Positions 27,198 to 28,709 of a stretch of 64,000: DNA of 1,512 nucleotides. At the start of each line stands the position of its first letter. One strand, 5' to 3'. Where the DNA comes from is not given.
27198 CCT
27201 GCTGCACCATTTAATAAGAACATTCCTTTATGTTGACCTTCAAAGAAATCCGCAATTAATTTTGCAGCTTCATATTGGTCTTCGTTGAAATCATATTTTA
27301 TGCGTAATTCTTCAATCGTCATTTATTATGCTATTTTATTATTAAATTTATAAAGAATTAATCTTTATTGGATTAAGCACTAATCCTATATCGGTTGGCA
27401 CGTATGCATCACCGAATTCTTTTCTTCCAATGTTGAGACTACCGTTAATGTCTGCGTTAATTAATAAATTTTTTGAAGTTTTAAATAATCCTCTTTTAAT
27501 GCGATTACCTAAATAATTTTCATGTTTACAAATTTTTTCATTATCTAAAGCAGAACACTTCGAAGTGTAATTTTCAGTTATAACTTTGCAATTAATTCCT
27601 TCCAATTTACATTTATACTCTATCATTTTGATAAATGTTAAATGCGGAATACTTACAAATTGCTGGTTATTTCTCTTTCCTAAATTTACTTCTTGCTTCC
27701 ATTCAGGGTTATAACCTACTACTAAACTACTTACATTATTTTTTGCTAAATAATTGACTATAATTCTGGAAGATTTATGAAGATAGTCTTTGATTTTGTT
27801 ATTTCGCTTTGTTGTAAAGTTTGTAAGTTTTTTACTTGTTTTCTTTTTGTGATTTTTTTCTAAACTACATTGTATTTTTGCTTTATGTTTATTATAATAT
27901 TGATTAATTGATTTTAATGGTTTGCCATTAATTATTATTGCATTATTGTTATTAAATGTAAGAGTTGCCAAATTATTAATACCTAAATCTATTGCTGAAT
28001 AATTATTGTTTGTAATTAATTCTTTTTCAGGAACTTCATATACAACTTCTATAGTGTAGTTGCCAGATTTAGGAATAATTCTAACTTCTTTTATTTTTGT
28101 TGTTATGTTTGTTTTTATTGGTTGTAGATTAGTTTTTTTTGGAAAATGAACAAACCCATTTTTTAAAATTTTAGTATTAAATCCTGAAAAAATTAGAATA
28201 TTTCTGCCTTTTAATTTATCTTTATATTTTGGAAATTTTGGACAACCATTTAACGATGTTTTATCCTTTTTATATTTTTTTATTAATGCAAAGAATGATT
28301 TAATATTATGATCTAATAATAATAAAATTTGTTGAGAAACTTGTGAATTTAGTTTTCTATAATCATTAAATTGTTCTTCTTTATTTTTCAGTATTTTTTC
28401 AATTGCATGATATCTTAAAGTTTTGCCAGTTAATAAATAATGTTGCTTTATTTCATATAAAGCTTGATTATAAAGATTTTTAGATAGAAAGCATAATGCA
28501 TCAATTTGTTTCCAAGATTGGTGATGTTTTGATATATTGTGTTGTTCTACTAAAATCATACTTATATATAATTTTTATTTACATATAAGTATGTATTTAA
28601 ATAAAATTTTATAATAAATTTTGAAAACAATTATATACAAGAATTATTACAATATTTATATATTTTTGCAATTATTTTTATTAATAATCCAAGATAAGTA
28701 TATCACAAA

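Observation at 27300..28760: Solo TnpB inserted between a terminator and the Dda-like helicase, carrying the phage's own upstream motif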

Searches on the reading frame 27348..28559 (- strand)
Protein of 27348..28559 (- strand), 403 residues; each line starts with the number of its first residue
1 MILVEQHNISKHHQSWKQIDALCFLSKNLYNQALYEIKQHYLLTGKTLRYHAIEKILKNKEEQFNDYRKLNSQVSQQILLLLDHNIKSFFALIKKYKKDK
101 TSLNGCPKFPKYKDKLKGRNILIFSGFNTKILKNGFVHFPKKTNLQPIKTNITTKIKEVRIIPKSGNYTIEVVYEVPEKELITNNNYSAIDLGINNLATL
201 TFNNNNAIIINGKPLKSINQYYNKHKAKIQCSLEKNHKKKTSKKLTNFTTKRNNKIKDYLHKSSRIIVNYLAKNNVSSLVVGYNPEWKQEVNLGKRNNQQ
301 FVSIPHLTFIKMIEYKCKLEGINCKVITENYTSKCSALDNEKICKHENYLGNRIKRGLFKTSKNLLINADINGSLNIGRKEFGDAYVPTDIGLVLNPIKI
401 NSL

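Call 3: search_protein_families(library=pfam, proteins=[window:27348-28559:-], max_evalue=0.01)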
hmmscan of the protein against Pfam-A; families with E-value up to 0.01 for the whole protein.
window:27348-28559:- (403 aa): 2 families
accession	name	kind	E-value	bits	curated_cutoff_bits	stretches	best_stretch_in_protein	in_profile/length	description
PF01385.25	OrfB_IS605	-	2.4e-24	86.3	30.5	1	172-285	2-117/120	Probable transposase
PF07282.18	Cas12f1-like_TNB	-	6.4e-10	39.5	26.3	1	308-377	3-60/60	Cas12f1-like, TNB domain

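Call 4: search_protein_families(library=ncbifam, proteins=[window:27348-28559:-], max_evalue=0.01)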
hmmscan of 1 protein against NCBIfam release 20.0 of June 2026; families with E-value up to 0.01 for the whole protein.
window:27348-28559:- (403 aa): 5 families
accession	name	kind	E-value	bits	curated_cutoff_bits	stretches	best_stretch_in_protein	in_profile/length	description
NF040570.1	guided_TnpB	subfamily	8.3e-52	176.7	100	1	13-380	9-389/389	RNA-guided endonuclease TnpB family protein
TIGR01766.2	TIGR01766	domain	3e-15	56.5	32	1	252-333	1-82/82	IS200/IS605 family accessory protein TnpB-related protein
NF049972.1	CRISPR_Cas12f2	exception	2.5e-13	49.6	450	1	167-381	312-519/524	type V CRISPR-associated effector Cas12f2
NF038281.1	IS200_TnpB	exception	4.5e-13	49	425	1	26-379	25-357/360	IS200/IS605 family element RNA-guided endonuclease TnpB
NF038280.1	IS607_TnpB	exception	0.0017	17.4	350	1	154-333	168-349/431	IS607 family element RNA-guided endonuclease TnpB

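Call 7: search_dna_similar(query=window:27348-28559:-, collection=phages, mode=protein, max_rows=40)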
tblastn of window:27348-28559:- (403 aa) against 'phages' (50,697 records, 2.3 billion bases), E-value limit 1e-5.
Records with a match: 37; places in all: 47; records where one place covers at least 80% of the query: 34.
Best place of each record, by identity: <60% 37.
By first word of the organism name: Nodularia 9; Bacteriophage 5; Staphylococcus 5; Prevotella 4; Helicobacter 4; Bacillus 2; uncultured 2; Hyperthermophilic 2; phage 1; Bacteroides 1; and 2 more.
By host as written in the record: - 11; Prevotella sp. 4; Nodularia spumigena KAC65 4; Nodularia spumigena kac68 3; Bacillus megaterium str. ATCC 43725 2; Helicobacter pylori Pt11470 2; Nodularia sp. AV2 2; Bacteroides uniformis MB20-41 1; and 8 more.
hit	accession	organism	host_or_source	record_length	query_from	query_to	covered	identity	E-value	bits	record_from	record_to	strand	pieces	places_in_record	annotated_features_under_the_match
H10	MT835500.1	Bacteriophage sp.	human fecal samples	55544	1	399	99%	50.7%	1e-104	344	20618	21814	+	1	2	record has no annotation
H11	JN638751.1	Bacillus phage G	Bacillus megaterium str. ATCC 43725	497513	9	401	98%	47.7%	8e-73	253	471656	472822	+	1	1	662: gp662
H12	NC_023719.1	Bacillus phage G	Bacillus megaterium str. ATCC 43725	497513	9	401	98%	47.7%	8e-73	253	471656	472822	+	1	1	662: transposase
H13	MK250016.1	Prevotella phage Lak-A1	Prevotella sp.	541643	1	401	100%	46.0%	2e-76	263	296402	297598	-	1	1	record has no annotation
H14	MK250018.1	Prevotella phage Lak-A1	Prevotella sp.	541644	1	401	100%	46.0%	2e-76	263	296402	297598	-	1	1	record has no annotation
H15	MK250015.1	Prevotella phage Lak-A1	Prevotella sp.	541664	1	401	100%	46.0%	2e-76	263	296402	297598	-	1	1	record has no annotation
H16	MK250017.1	Prevotella phage Lak-A1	Prevotella sp.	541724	1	401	100%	46.0%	2e-76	263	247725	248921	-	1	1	record has no annotation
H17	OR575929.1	phage csAssE-Sib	human gut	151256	1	401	100%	45.1%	2e-89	301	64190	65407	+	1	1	RNA-guided endonuclease TnpB family protein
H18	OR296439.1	Bacteroides phage C3_41T2LP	Bacteroides uniformis MB20-41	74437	17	400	95%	43.3%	5e-73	253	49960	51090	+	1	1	endonuclease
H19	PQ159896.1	Helicobacter phage Pt11417A_1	Helicobacter pylori Pt11417A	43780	1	401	100%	40.4%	1e-62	265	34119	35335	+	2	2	putative transposase | endonuclease | resolvase N terminal domain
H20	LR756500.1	uncultured phage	metagenomic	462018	5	401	99%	40.7%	6e-62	221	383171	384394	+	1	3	record has no annotation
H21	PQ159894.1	Helicobacter phage Pt11057A_1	Helicobacter pylori Pt11057A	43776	1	401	100%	40.2%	3e-75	260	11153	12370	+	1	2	putative transposase | resolvase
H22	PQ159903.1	Helicobacter phage Pt11470_2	Helicobacter pylori Pt11470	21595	1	401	100%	40.2%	3e-74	257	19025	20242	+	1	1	putative transposase | resolvase N terminal domain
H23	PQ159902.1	Helicobacter phage Pt11470_1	Helicobacter pylori Pt11470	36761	1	401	100%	40.2%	3e-74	257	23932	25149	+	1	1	transposase | resolvase N terminal domain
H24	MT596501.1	Staphylococcus phage vB_SepM_BE04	Staphylococcus epidermidis F12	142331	4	380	94%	42.2%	2e-65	231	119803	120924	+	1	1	transposase subunit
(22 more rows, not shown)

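Call 13: find_related_loci(query=window:27348-28559:-, collection=viral_contigs, flank=4000)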
Query window:27348-28559:- (403 aa) in viral_contigs; peptide patterns used: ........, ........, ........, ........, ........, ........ (x = any residue, [..] = any of these).
88 stretches matched a pattern; 56 encode a relative of the query (tblastn E <= 1e-3); 56 distinct loci.
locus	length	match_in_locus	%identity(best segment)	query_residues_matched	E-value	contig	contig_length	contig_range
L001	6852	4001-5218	47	1-401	2e-110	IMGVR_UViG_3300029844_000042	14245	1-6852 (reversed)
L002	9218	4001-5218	47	1-401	6e-109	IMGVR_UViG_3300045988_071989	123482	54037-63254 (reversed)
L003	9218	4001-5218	47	1-401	6e-109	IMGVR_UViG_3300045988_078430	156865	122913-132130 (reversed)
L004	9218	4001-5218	47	1-401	6e-109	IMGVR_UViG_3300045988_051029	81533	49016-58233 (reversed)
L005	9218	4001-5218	47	1-401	3e-109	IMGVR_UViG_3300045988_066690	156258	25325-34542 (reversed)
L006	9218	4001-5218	47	1-401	6e-109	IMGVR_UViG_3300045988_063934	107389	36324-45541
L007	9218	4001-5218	47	1-401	8e-109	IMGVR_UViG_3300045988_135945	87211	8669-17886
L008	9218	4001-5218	47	1-401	7e-109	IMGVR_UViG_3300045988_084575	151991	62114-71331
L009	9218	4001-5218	47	1-401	1e-108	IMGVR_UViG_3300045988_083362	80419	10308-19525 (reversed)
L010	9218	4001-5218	47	1-401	7e-109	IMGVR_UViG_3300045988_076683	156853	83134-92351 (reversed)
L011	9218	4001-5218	46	1-401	8e-109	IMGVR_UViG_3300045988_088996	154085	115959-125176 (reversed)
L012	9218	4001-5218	47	1-401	3e-108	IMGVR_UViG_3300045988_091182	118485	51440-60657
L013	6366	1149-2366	47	1-401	3e-108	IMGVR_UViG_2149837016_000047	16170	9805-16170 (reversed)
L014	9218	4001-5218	47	1-401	3e-108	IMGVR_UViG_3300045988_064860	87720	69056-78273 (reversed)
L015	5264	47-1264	46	1-401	2e-108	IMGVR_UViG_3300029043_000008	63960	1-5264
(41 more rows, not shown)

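Call 14: find_encoding_contigs(protein=window:27348-28559:-, flank=6000, max_places=10)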
Protein window:27348-28559:- (403 aa): 1 contig read that carries it; 1 place shown.
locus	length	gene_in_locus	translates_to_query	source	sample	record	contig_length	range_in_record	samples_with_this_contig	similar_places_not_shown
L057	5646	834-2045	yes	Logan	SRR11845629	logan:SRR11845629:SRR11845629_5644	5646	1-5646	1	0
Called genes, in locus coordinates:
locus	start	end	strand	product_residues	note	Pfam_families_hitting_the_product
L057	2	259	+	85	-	?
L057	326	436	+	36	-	-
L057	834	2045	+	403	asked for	PF01385:OrfB_IS605, PF07282:Cas12f1-like_TNB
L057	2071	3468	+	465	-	PF02562:PhoH (faint), PF05970:PIF1, PF13086:AAA_11 (faint), PF13604:AAA_30, PF13245:AAA_19, PF13401:AAA_22 (faint), PF09848:SLFN-g3_helicase (weak), PF13538:UvrD_C_2, +1 more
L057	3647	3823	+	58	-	-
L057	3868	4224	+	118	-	-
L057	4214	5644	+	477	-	?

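Call 17: find_homologous_proteins(query=window:27348-28559:-, max_evalue=1e-10)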
Query window:27348-28559:- (403 aa): 7981 proteins with E <= 1e-10 among 8000 candidates; the best 120 are listed.
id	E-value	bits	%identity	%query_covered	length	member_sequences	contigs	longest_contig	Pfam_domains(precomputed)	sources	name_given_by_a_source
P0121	1.2e-261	885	100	100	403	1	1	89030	PF01385.26,PF07282.19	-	-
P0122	1.6e-158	546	66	100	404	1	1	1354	PF01385.26,PF07282.19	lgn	-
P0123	1.3e-157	543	66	100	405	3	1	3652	PF01385.26,PF07282.19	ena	-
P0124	1.1e-156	540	63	100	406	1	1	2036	PF01385.26,PF07282.19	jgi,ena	-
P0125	1.5e-155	536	64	100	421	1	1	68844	PF01385.26,PF07282.19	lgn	-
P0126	5.7e-151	521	62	99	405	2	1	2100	PF01385.26,PF07282.19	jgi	-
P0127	5.3e-150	518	63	99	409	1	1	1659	PF01385.26,PF07282.19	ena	-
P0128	7.8e-150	517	61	100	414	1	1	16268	PF01385.26,PF07282.19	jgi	jgi:putative transposase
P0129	1.7e-147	509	61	100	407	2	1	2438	PF01385.26,PF07282.19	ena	-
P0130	2.3e-147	509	63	100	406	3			PF01385.26,PF07282.19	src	-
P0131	2.2e-146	506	61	100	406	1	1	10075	PF01385.26,PF07282.19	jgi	jgi:putative transposase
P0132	5.7e-145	501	62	99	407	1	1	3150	PF01385.26,PF07282.19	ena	-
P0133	4.6e-144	498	59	100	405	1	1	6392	PF01385.26,PF07282.19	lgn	-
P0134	4.8e-143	495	60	100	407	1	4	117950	PF01385.26,PF07282.19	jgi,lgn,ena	-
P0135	9.5e-143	494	60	99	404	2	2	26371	PF01385.26,PF07282.19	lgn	-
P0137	3.8e-142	492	61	100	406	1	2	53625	PF01385.26,PF07282.19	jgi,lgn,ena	jgi:putative transposase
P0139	6.1e-142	491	62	100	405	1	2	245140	PF01385.26,PF07282.19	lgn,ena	-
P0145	1.7e-139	483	60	100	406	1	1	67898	PF01385.26,PF07282.19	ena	-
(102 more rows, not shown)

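Call 24: find_related_loci(query=window:27348-28559:-, collection=metagenome_contigs, flank=3000)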
Query window:27348-28559:- (403 aa) in metagenome_contigs; peptide patterns used: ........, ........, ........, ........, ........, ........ (x = any residue, [..] = any of these).
397 stretches matched a pattern; 43 encode a relative of the query (tblastn E <= 1e-3); 43 distinct loci.
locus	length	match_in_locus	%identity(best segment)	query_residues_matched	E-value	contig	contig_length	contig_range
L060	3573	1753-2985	59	1-403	3e-152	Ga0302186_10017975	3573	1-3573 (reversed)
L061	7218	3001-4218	47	1-401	1e-109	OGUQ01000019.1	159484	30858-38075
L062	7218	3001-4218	47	1-401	3e-109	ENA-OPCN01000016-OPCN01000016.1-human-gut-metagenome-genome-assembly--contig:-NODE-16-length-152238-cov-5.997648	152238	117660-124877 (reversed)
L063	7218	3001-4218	47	1-401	3e-109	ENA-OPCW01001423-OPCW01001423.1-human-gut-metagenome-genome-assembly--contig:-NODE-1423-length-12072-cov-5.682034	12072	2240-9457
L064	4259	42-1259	47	1-401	1e-108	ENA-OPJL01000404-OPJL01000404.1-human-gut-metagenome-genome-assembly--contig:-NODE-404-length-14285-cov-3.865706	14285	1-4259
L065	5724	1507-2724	47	1-401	2e-108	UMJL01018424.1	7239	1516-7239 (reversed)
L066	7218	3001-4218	47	1-401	5e-108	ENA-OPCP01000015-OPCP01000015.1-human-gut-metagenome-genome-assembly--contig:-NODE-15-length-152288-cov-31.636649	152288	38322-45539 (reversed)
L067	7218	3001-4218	46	1-401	9e-108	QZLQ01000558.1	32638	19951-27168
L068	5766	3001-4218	46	1-401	1e-107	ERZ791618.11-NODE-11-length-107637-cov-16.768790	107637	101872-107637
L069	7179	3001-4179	46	1-391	7e-106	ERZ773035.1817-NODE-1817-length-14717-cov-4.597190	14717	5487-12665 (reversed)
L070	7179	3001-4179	46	1-391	7e-106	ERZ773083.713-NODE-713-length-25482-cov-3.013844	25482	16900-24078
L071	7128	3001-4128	52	22-401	2e-102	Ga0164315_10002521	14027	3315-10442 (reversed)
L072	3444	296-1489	45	1-400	7e-104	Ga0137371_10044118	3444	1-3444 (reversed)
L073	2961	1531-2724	45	1-400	6e-105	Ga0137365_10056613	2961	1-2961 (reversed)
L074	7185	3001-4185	46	3-400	2e-93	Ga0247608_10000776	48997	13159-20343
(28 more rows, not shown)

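Call 25: find_encoding_contigs(protein=P0125, flank=4000, max_places=3)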
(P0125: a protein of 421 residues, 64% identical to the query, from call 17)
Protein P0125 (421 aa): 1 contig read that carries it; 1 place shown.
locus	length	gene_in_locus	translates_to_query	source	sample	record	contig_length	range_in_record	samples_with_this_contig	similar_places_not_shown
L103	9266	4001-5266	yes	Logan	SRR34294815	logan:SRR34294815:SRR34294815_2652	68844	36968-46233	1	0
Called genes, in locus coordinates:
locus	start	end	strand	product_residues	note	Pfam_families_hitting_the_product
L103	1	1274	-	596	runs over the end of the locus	PF00176:SNF2-rel_dom, PF04851:ResIII (weak), PF00271:Helicase_C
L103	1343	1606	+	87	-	-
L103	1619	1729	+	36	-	PF25109:HAD_PNKP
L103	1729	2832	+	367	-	-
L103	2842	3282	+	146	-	-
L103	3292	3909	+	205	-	-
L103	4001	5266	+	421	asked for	PF01385:OrfB_IS605, PF07282:Cas12f1-like_TNB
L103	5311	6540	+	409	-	PF01555:N6_N4_Mtase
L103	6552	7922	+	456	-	PF00535:Glycos_transf_2 (faint)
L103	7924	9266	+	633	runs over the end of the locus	-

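Call 26: find_encoding_contigs(protein=P0139, flank=4000, max_places=3)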
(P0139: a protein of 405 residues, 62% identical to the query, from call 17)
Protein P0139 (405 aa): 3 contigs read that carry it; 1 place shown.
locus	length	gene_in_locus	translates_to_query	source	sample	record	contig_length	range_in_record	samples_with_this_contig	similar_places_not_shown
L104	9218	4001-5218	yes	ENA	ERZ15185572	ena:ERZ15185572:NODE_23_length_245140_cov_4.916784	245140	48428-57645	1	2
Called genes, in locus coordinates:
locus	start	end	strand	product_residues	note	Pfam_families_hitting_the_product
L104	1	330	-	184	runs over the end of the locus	-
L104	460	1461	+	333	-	-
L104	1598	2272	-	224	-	-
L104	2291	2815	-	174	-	-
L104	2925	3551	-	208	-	PF01541:GIY-YIG, PF07460:NUMOD3 (weak)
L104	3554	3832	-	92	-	-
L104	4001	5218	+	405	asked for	PF01385:OrfB_IS605, PF07282:Cas12f1-like_TNB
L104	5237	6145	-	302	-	-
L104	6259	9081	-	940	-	PF17482:Phage_sheath_1C (weak)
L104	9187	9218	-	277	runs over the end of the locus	-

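Call 27: find_encoding_contigs(protein=P0123, flank=4000, max_places=3)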
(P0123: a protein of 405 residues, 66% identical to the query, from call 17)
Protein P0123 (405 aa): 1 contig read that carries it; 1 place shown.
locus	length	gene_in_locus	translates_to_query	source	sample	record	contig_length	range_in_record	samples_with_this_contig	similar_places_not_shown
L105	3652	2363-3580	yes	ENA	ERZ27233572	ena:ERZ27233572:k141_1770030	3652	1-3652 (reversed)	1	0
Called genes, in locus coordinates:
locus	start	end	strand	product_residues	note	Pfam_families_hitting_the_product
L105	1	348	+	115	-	?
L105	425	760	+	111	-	-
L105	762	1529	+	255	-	-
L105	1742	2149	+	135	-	-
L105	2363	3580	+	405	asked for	PF01385:OrfB_IS605, PF07282:Cas12f1-like_TNB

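Call 28: find_encoding_contigs(protein=P0128, flank=4000, max_places=3)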
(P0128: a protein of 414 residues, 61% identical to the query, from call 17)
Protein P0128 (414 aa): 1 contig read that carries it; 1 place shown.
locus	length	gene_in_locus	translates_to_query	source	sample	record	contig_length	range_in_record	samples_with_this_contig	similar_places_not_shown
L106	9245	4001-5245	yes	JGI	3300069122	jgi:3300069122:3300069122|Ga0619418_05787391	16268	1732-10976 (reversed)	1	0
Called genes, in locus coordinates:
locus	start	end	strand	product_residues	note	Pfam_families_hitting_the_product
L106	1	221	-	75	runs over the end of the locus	-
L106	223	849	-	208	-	PF16412:DUF5020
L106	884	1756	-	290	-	PF07953:Toxin_R_bind_N (faint), PF13385:Laminin_G_3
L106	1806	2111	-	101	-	-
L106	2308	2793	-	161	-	PF03013:Pyr_excise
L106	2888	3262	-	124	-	-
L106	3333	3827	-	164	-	-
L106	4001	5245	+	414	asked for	PF01385:OrfB_IS605, PF07282:Cas12f1-like_TNB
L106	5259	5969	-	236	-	-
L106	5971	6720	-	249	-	-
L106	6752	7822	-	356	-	PF00478:IMPDH, PF01645:Glu_synthase, PF01070:FMN_dh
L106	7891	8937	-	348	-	PF10902:WYL_2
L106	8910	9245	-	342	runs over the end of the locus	PF19835:SegE_GIY-YIG, PF07460:NUMOD3 (faint)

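Call 35: search_solved_structures(query=window:27348-28559:-, max_evalue=0.01, show_alignments=4)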
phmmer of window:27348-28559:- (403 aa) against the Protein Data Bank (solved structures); distinct sequences matched with E-value up to 0.01: 0.
